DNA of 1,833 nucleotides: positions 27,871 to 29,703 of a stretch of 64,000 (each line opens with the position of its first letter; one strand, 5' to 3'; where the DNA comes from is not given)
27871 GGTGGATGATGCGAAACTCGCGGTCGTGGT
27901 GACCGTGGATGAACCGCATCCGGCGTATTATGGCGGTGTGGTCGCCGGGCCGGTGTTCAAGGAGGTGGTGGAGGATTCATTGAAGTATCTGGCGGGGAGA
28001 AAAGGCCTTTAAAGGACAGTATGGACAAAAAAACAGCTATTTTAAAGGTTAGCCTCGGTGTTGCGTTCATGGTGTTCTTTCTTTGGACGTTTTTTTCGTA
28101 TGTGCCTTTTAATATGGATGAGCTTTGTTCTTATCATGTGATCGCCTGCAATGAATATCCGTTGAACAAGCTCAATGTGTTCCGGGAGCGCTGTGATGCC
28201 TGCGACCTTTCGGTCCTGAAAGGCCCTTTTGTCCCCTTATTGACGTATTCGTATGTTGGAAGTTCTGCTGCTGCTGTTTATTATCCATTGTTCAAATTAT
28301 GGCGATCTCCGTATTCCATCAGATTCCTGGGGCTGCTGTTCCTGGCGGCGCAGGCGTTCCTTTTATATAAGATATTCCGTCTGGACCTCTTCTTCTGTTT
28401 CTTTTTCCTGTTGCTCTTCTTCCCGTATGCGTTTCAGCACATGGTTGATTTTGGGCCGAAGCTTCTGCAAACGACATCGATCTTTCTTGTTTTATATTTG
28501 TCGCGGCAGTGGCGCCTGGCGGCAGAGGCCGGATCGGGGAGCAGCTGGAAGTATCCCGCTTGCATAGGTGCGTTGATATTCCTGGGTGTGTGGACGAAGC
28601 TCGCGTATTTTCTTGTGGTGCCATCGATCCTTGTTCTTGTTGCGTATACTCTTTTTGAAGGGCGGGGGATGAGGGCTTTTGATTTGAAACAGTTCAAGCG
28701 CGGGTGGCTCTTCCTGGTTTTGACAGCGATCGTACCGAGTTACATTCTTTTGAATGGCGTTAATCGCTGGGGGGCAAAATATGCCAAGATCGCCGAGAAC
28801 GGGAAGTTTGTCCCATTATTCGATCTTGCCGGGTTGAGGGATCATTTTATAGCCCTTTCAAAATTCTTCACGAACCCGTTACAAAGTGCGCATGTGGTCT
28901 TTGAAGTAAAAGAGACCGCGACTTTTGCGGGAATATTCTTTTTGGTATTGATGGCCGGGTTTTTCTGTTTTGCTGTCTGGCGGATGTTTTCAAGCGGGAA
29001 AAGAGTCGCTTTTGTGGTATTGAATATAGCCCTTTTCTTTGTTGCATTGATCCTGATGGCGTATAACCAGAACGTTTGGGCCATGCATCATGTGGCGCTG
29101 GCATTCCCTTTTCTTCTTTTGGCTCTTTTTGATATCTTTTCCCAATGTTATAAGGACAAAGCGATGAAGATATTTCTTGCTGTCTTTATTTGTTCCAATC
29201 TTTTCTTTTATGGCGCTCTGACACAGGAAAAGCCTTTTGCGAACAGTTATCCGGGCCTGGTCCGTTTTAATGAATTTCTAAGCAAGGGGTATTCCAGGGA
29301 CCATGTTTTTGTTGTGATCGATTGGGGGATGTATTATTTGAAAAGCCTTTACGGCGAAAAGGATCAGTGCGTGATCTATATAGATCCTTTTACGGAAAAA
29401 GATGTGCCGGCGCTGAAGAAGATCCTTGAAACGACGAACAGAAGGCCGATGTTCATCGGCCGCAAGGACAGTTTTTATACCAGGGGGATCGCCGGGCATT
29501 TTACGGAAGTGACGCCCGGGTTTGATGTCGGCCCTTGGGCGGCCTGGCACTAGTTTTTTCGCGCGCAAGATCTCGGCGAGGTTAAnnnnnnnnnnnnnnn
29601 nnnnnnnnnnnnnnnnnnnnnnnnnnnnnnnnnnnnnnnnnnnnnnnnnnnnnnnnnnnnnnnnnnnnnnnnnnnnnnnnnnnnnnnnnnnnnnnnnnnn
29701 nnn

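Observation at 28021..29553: A GT-C-like polytopic membrane protein inserted between ftsI and murE in the dcw cluster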

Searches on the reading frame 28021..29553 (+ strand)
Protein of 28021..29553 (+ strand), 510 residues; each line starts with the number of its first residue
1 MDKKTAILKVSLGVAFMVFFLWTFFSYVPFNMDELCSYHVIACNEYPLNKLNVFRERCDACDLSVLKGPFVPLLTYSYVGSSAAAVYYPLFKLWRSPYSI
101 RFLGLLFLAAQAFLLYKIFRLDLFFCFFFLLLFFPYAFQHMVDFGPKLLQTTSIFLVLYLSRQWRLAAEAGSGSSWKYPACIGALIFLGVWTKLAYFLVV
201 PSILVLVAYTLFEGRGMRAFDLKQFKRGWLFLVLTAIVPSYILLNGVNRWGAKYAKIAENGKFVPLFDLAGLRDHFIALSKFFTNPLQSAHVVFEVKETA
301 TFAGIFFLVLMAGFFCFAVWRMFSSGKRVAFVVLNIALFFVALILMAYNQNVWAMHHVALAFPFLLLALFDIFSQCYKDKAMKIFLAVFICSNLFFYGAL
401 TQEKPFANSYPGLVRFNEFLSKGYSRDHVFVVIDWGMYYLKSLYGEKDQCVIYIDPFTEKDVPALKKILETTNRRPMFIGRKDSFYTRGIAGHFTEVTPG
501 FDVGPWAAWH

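Call 3: search_protein_families(library=pfam, proteins=[window:28021-29553:+], max_evalue=1)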
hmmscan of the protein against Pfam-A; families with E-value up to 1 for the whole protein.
window:28021-29553:+ (510 aa): 2 families
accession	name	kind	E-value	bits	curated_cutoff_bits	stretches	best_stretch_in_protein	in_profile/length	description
PF11992.13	TgpA_N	-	8.8e-06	25.4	30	1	180-374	3-146/333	TgpA N-terminal domain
PF05545.16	FixQ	-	0.00099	19.4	29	1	299-331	6-38/49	Cbb3-type cytochrome oxidase component FixQ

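Call 4: search_protein_families(library=ncbifam, proteins=[window:28021-29553:+], max_evalue=1)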
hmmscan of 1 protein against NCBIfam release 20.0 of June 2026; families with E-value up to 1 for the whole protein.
window:28021-29553:+ (510 aa): 0 families

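Call 5: search_solved_structures(query=window:28021-29553:+, max_evalue=10)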
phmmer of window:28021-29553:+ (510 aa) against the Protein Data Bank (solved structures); distinct sequences matched with E-value up to 10: 2.
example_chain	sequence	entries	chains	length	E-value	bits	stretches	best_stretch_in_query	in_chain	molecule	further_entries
5xc5_A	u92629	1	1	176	0.57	12.4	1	255-319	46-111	Probable Rab-related GTPase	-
2pw3_A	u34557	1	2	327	1.5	11.1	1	272-382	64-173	cAMP-specific 3',5'-cyclic phosphodiesterase 4D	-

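Call 6: find_homologous_proteins(query=window:28021-29553:+, max_evalue=0.001)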
Query window:28021-29553:+ (510 aa): 31 proteins with E <= 0.001 among 8000 candidates.
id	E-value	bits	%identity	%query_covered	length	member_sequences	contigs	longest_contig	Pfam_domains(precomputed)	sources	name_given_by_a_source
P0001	0.0e+0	1161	100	100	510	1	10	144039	PF11992.14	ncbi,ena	-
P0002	1.1e-139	485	44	100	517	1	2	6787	-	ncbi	-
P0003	2.5e-127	444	43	100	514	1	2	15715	-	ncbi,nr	ncbi:MAG: hypothetical protein HQL22_08370 [Candidatus Omnitrophica bacterium]|nr:hypothetical prote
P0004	8.2e-123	429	66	58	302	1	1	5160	-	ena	-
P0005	5.1e-120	420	44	90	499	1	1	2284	-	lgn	-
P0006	3.4e-118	414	42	95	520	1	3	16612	-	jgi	-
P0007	2.9e-117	411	41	97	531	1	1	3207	-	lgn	-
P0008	1.4e-113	399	41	99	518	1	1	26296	-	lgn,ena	-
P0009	1.6e-109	386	39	95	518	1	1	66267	-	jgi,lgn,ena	-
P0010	2.2e-109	385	39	96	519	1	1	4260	-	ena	-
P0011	4.1e-109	384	40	98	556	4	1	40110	-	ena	-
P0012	1.7e-107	379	41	98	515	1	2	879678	-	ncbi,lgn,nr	ncbi:MAG: hypothetical protein Q8Q08_01135 [Candidatus Omnitrophota bacterium]|nr:hypothetical prote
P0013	3.1e-102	361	39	95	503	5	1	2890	-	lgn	-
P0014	2.7e-101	358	38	100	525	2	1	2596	-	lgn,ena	-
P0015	1.1e-99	353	36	96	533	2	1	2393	-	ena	-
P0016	6.1e-99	351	35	99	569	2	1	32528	-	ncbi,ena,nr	ncbi:MAG: hypothetical protein KAJ18_04280 [Candidatus Omnitrophica bacterium]|nr:hypothetical prote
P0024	1.5e-61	227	33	89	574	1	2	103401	-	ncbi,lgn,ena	-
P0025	1.4e-54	204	30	95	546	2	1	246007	-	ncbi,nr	ncbi:MAG: hypothetical protein PHN82_03815 [bacterium]|nr:hypothetical protein [bacterium]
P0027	5.7e-51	192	32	93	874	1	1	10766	-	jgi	-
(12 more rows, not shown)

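Call 11: find_encoding_contigs(protein=P0012, flank=6000, max_places=2)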
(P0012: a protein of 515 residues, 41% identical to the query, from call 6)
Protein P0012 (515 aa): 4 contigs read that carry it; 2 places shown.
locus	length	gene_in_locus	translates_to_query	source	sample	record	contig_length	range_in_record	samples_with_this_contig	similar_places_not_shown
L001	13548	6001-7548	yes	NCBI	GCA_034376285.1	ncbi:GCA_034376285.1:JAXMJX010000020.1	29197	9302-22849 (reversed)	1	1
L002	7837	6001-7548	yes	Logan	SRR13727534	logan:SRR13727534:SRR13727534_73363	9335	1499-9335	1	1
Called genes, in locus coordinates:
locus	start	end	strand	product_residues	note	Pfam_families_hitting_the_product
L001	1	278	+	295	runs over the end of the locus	PF17655:IRK_C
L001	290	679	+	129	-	PF13466:STAS_2 (weak), PF01740:STAS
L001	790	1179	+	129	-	-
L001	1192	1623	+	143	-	-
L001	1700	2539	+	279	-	PF00753:Lactamase_B, PF19583:ODP (weak), PF12706:Lactamase_B_2 (weak)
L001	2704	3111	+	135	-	PF07963:N_methyl (weak)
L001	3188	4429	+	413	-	-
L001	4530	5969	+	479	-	PF01266:DAO (weak), PF01494:FAD_binding_3 (faint), PF01593:Amino_oxidase, PF03486:HI0933_like (faint), PF07992:Pyr_redox_2 (faint), PF12831:FAD_oxidored (faint), PF13450:NAD_binding_8, PF13738:Pyr_redox_3 (weak)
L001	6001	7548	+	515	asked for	-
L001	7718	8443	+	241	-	-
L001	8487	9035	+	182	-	PF09970:DUF2204 (faint), PF14907:NTP_transf_5, PF08843:AbiEii (weak)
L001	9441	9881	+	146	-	PF07963:N_methyl, PF16732:ComP_DUS (faint)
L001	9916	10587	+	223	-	-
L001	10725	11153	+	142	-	-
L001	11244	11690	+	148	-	PF08327:AHSA1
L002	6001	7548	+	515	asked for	-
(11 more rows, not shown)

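Call 12: find_encoding_contigs(protein=P0025, flank=6000, max_places=2)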
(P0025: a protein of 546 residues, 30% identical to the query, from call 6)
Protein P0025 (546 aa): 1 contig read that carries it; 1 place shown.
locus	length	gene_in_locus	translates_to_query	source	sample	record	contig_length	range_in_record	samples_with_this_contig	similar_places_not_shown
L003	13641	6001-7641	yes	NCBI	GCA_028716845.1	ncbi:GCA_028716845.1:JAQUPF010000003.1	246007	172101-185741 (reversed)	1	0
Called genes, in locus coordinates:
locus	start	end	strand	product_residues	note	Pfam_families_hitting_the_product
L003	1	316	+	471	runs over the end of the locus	PF02310:B12-binding, PF04055:Radical_SAM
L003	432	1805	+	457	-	PF02310:B12-binding, PF04055:Radical_SAM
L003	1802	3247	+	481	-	PF02310:B12-binding, PF04055:Radical_SAM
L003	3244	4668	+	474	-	PF02310:B12-binding, PF04055:Radical_SAM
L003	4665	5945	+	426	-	PF00890:FAD_binding_2 (weak), PF01266:DAO (weak), PF12831:FAD_oxidored (weak), PF13450:NAD_binding_8, PF01593:Amino_oxidase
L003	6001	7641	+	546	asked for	-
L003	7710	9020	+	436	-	PF00535:Glycos_transf_2, PF10111:Glyco_tranf_2_2, PF13641:Glyco_tranf_2_3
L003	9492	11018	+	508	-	-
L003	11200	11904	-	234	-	PF00535:Glycos_transf_2, PF13641:Glyco_tranf_2_3 (weak)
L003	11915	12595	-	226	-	PF01522:Polysacc_deac_1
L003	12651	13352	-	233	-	PF13489:Methyltransf_23, PF08241:Methyltransf_11, PF08242:Methyltransf_12, PF13649:Methyltransf_25, PF13847:Methyltransf_31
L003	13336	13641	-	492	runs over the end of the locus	PF02310:B12-binding, PF04055:Radical_SAM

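Call 13: find_encoding_contigs(protein=P0024, flank=6000, max_places=2)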
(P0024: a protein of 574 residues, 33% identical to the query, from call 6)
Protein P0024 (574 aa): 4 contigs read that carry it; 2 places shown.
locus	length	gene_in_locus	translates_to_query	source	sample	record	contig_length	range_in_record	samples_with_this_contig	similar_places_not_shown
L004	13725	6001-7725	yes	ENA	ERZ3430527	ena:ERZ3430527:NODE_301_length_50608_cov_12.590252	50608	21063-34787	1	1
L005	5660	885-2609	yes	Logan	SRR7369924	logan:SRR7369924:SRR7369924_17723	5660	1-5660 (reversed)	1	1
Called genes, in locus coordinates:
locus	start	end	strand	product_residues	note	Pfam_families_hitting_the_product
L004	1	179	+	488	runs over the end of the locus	PF00479:G6PD_N, PF02781:G6PD_C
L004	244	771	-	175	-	PF18933:PsbP_2 (faint)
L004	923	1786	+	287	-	PF00395:SLH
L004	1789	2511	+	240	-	PF01182:Glucosamine_iso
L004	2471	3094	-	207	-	PF09997:DUF2238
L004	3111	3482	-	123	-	PF02021:UPF0102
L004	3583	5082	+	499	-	PF05362:Lon_C (weak), PF13541:ChlI, PF00158:Sigma54_activat (weak), PF01078:Mg_chelatase, PF05496:RuvB_N (faint), PF07728:AAA_5, PF00493:MCM (weak), PF13335:Mg_chelatase_C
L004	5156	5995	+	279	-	PF00215:OMPdecase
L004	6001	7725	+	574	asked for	-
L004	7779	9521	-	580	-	PF00395:SLH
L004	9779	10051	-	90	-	PF04226:Transgly_assoc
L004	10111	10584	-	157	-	PF08002:DUF1697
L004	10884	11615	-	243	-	PF01925:TauE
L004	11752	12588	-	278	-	-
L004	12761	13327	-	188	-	PF13563:2_5_RNA_ligase2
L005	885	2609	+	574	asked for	-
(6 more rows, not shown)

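Call 14: find_encoding_contigs(protein=P0003, flank=6000, max_places=1)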
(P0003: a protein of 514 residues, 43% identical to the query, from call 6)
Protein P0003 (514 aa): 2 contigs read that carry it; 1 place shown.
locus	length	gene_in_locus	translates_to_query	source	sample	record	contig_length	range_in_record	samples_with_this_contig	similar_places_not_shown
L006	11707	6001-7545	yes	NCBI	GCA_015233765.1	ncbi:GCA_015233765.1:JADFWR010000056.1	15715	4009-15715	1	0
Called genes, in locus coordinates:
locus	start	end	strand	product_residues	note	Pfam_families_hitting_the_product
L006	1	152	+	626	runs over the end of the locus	-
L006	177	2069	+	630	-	-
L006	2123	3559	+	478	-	PF13472:Lipase_GDSL_2 (weak), PF13428:TPR_14 (faint), PF13431:TPR_17 (faint), PF13432:TPR_16 (faint), PF07719:TPR_2 (faint), PF13181:TPR_8 (faint), PF13424:TPR_12 (faint), PF00515:TPR_1 (weak), +1 more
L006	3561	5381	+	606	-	PF02543:Carbam_trans_N, PF16861:Carbam_trans_C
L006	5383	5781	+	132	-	PF19588:SxtJ (weak)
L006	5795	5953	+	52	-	PF19451:DUF5989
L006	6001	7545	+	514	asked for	-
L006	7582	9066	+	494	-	PF13231:PMT_2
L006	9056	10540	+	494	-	PF13231:PMT_2 (weak)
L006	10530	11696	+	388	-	PF13231:PMT_2 (weak)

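Call 15: find_encoding_contigs(protein=P0009, flank=6000, max_places=1)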
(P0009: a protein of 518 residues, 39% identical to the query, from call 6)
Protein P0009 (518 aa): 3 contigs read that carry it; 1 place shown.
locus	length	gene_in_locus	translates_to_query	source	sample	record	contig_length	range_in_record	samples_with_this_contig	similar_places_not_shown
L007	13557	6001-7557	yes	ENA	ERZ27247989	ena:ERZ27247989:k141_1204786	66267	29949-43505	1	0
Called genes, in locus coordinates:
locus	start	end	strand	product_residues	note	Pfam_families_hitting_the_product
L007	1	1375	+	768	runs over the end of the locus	PF04055:Radical_SAM, PF13186:SPASM (weak), PF13439:Glyco_transf_4 (faint), PF00534:Glycos_transf_1, PF13692:Glyco_trans_1_4, PF13524:Glyco_trans_1_2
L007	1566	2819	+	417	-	PF04932:Wzy_C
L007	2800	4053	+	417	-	PF04932:Wzy_C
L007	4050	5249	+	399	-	PF13439:Glyco_transf_4, PF13579:Glyco_trans_4_4 (weak), PF00534:Glycos_transf_1, PF13692:Glyco_trans_1_4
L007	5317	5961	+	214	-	PF00535:Glycos_transf_2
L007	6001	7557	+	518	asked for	-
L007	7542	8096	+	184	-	PF02310:B12-binding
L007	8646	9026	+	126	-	-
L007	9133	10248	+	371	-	PF00534:Glycos_transf_1, PF13692:Glyco_trans_1_4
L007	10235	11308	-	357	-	PF14907:NTP_transf_5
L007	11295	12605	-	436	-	PF13439:Glyco_transf_4, PF20706:GT4-conflict (weak), PF00534:Glycos_transf_1, PF13692:Glyco_trans_1_4, PF13524:Glyco_trans_1_2 (weak)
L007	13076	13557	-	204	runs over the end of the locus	PF01209:Ubie_methyltran (weak), PF13847:Methyltransf_31, PF08241:Methyltransf_11, PF13649:Methyltransf_25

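Call 16: find_encoding_contigs(protein=P0011, flank=6000, max_places=1)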
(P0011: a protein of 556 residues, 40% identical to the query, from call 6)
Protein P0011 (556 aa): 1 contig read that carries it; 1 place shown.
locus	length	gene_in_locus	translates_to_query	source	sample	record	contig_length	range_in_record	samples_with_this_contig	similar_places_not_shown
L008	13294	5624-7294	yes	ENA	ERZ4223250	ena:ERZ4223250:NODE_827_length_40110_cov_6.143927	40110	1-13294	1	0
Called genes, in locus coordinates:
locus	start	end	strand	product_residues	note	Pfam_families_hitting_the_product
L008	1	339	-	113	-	?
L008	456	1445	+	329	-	PF04055:Radical_SAM, PF13186:SPASM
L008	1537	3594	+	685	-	-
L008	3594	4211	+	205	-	PF01209:Ubie_methyltran, PF13489:Methyltransf_23, PF13847:Methyltransf_31, PF08241:Methyltransf_11, PF08242:Methyltransf_12, PF13649:Methyltransf_25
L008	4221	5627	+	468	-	PF04055:Radical_SAM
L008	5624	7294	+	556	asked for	-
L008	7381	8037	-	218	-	PF13489:Methyltransf_23, PF00891:Methyltransf_2, PF05175:MTS (weak), PF13847:Methyltransf_31, PF08241:Methyltransf_11, PF08242:Methyltransf_12, PF13649:Methyltransf_25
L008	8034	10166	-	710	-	PF13231:PMT_2 (weak)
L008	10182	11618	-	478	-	PF02310:B12-binding, PF04055:Radical_SAM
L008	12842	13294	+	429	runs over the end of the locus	-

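Call 17: find_encoding_contigs(protein=P0016, flank=6000, max_places=1)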
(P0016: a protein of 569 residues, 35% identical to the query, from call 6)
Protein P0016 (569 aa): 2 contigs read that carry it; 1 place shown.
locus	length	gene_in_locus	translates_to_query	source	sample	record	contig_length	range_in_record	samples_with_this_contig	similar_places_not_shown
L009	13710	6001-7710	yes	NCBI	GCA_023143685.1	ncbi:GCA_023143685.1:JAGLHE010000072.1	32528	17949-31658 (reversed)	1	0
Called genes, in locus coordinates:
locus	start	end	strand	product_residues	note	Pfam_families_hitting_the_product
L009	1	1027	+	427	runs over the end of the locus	PF02463:SMC_N (weak), PF13304:AAA_21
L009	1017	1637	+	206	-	PF13707:RloB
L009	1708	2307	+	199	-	PF18153:Cap15_CD_rec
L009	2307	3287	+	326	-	PF18144:SMODS, PF21654:DncV-like_NTFase, PF21713:DncV_C (weak)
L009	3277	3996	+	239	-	-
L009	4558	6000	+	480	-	PF01266:DAO (faint), PF07992:Pyr_redox_2 (faint), PF12831:FAD_oxidored (faint), PF13450:NAD_binding_8, PF13738:Pyr_redox_3 (faint), PF01593:Amino_oxidase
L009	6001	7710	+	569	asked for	-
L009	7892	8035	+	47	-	PF00301:Rubredoxin, PF21349:RUBY_RBDX (faint)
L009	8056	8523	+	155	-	PF01243:PNPOx_N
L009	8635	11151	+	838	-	PF03176:MMPL, PF02460:Patched, PF12349:Sterol-sensing (weak), PF03176:MMPL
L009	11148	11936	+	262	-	PF07044:DUF1329 (faint), PF17131:TP_0789-like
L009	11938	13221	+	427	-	-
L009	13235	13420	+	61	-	PF11127:YgaP-like_TM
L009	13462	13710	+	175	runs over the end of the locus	PF00210:Ferritin (weak), PF02915:Rubrerythrin, PF21349:RUBY_RBDX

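Call 21: predict_structure(alignment_id=A1)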
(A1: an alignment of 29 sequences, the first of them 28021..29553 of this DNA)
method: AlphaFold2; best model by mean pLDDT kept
length: 510 residues; sequences in the alignment: 29
mean_pLDDT: 93.2   pTM: 0.92
mean pLDDT of the five models: 93.2, 92.7, 92.5, 92.1, 92.0
residues with pLDDT >= 90: 420; 70-90: 85; 50-70: 5; < 50: 0
segments of 3 or more residues with pLDDT < 50: none
pLDDT, mean of each block of 10 residues (from residue 1): 86 87 89 93 96 93 90 91 96 95 95 98 94 94 90 98 94 93 98 95 97 78 91 98 94 90 90 94 96 94 95 95 95 98 94 93 98 94 92 95 94 95 96 94 96 93 96 96 83 83 93
secondary structure, 60 per line:
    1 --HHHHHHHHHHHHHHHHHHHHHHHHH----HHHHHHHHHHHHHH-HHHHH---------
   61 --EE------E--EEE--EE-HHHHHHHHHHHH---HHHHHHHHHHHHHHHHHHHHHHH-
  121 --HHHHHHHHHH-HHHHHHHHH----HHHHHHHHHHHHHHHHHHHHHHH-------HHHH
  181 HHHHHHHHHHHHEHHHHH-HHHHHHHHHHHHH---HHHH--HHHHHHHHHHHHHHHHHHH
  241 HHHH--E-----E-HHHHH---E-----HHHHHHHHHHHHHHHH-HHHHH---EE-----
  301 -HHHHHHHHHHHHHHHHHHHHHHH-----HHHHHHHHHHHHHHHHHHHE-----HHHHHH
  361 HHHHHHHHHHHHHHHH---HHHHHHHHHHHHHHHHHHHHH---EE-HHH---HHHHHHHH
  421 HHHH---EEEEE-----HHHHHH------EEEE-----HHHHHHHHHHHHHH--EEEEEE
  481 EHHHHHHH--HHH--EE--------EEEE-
elements in order: H3-27 H32-45 H47-51 E74-76 H82-93 H97-119 H123-132 H134-142 H147-169 H177-192 H194-198 H200-212 H216-219 H222-244 H255-259 H269-284 H286-290 H302-324 H330-348 H355-376 H380-400 H413-424 E428-432 H438-443 E450-453 H459-472 E475-481 H482-488 E506-509
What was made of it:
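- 28021..29553 (+): Gene X: 510-aa polytopic membrane protein with a GT-C_A-type fold, member of an unnamed family. Model pLDDT 93.2, pTM 0.92 (call 21).
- On GT-C_A structural class: Helices 32-45 and 47-51 (call 21).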

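Call 24: fold_search(model_id=the predicted structure, library=pdb)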
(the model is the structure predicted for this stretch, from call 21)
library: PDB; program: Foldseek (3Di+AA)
matches with E <= 10: 272; with E <= 0.001: 9
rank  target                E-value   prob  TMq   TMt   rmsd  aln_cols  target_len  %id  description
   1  3waj                  6.3e-05  1.00  0.39  0.28  14.2       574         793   14  Crystal structure of the Archaeoglobus fulgidus oligosaccharyltransferase (O29867_ARCFU) complex with Zn and sulfate (released 2013-10-30)
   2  7e9s_A                1.4e-04  1.00  0.40  0.27  14.2       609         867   12  Archaeal oligosaccharyltransferase AglB from Archaeoglobus fulgidus in complex with an inhibitory peptide and a dolich (released 2021-09-08)
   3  5gmy_A                1.4e-04  1.00  0.40  0.27  14.4       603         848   12  Crystal structure of the Archaeoglobus fulgidus oligosaccharyltransferase (O29867_ARCFU) tethered with an acceptor pep (released 2017-02-01)
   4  5f15                  1.5e-04  1.00  0.50  0.48  10.8       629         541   11  Crystal Structure of ArnT from Cupriavidus metallidurans bound to Undecaprenyl phosphate (released 2016-02-17)
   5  3wak                  1.7e-04  1.00  0.37  0.25  14.9       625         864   14  Crystal structure of the Archaeoglobus fulgidus oligosaccharyltransferase (O29867_ARCFU) in the apo form (released 2013-10-30)
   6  5ezm                  1.8e-04  1.00  0.52  0.50   9.6       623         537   11  Crystal Structure of ArnT from Cupriavidus metallidurans in the apo state (released 2016-02-17)
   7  6gxc_A                2.7e-04  1.00  0.39  0.30  14.2       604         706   14  Bacterial oligosaccharyltransferase PglB in complex with an inhibitory peptide and a reactive lipid-linked oligosaccha (released 2018-11-14)
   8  5ogl_A                7.7e-04  1.00  0.43  0.34  12.3       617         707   14  Structure of bacterial oligosaccharyltransferase PglB in complex with an acceptor peptide and an lipid-linked oligosac (released 2017-10-25)
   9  8b6l_I                8.4e-04  1.00  0.45  0.36  12.0       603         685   13  Subtomogram average of the human Sec61-TRAP-OSTA-translocon (released 2022-12-07)
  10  8pn9_A                1.4e-03  1.00  0.45  0.37  12.3       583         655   14  Structure of human oligosaccharyltransferase OST-A complex bound to NGI-1 (released 2024-05-08)
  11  9s6t_A                2.1e-03  1.00  0.46  0.48  10.1       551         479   11  Ternary cryo-EM structure of chicken ALG12 with Dol25-PP-GlcNAc2Man7, Dol25-P-Man, and Fab (released 2026-03-18)
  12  7zli_A                3.8e-03  1.00  0.40  0.33  11.6       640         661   10  Cryo-EM structure of C-mannosyltransferase CeDPY19, in complex with Dol25-P-Man and bound to CMT2-Fab and anti-Fab nan (released 2023-01-11)
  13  7zlg_A                4.3e-03  0.99  0.34  0.28  12.5       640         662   11  Cryo-EM structure of C-mannosyltransferase CeDPY19, in complex with acceptor peptide and bound to CMT2-Fab and anti-Fa (released 2023-01-11)
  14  9s6r_A                7.3e-03  1.00  0.37  0.47  13.4       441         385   10  Ternary cryo-EM structure of yeast ALG3 with Dol25-PP-GlcNAc2Man5, Dol25-P-Man, and Fab (released 2026-03-18)
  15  7zlh_A                9.9e-03  0.99  0.39  0.33  11.7       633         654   12  Cryo-EM structure of C-mannosyltransferase CeDPY19, in apo state, bound to CMT2-Fab and anti-Fab nanobody (released 2023-01-11)
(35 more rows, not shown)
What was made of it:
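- Probability then collapses for transporters (call 24).
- Tried and rejected: Transporter or WaaL/Wzy-type fold: rejected, Foldseek probability 0.12 or below (call 24).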
